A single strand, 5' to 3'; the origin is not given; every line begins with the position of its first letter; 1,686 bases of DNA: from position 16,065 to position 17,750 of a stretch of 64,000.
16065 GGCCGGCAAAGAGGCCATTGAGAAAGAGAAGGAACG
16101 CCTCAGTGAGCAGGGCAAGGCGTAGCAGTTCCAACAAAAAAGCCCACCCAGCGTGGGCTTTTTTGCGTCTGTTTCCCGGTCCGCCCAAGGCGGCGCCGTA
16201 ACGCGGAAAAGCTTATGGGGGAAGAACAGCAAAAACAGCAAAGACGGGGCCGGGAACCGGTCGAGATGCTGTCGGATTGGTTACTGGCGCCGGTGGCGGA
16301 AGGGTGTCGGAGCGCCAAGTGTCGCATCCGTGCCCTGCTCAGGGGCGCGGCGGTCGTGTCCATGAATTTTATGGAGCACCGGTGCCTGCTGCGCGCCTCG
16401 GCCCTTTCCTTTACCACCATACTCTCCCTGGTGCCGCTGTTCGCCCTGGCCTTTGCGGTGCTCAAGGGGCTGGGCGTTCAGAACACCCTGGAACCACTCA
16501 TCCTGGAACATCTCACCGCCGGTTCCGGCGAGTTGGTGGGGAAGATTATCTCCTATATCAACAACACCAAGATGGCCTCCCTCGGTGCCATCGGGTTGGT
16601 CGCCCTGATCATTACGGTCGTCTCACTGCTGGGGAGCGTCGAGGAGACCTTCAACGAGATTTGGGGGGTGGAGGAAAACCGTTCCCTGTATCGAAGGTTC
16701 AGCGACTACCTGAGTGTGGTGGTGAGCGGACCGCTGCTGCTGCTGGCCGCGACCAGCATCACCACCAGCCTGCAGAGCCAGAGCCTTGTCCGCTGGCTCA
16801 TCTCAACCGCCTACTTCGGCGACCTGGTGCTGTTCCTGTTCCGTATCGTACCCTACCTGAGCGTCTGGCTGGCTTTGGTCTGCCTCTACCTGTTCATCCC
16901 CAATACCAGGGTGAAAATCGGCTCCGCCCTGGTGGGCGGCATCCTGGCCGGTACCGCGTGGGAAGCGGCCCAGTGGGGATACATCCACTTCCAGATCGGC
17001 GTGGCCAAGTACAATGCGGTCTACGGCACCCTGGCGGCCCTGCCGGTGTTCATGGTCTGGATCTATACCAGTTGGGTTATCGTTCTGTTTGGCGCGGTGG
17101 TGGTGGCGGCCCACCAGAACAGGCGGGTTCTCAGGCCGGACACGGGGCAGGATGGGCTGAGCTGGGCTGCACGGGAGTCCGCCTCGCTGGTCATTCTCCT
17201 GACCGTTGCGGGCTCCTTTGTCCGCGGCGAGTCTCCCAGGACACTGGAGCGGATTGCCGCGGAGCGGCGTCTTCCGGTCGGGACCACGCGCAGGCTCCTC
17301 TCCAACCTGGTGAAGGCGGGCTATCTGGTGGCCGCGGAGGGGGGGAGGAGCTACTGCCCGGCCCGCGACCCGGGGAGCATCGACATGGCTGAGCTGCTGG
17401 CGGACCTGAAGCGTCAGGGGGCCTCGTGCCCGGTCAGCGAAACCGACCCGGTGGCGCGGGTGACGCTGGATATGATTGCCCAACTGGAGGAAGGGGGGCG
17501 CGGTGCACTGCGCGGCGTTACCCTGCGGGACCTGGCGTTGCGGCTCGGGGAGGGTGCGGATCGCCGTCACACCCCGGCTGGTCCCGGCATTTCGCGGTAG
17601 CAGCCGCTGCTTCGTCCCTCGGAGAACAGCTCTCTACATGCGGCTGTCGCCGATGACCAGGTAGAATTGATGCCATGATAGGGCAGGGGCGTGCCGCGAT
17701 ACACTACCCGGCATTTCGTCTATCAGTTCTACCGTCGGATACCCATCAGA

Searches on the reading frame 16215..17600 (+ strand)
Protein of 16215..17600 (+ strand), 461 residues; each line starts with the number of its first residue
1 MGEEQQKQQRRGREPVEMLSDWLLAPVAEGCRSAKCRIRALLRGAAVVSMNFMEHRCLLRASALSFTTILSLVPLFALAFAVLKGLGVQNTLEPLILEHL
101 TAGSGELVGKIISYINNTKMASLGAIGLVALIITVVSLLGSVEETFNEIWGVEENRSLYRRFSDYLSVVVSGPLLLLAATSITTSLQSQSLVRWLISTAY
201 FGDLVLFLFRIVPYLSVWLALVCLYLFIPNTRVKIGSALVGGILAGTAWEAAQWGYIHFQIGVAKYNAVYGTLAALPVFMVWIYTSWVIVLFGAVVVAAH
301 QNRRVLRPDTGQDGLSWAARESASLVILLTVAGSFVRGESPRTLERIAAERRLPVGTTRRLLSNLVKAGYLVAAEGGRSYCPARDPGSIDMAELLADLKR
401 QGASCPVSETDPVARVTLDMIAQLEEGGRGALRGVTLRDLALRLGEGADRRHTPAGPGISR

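Call 33: search_protein_families(library=pfam, proteins=[window:16215-17600:+], max_evalue=0.001)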
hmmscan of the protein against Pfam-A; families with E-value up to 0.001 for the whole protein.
window:16215-17600:+ (461 aa): 2 families
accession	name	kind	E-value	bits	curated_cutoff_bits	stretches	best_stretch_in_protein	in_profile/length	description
PF03631.20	Virul_fac_BrkB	-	6.4e-58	196.9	33.7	1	54-304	2-259/259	Virulence factor BrkB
PF02082.26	Rrf2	-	8.6e-05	23.1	30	1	338-441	20-130/132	Iron-dependent Transcriptional regulator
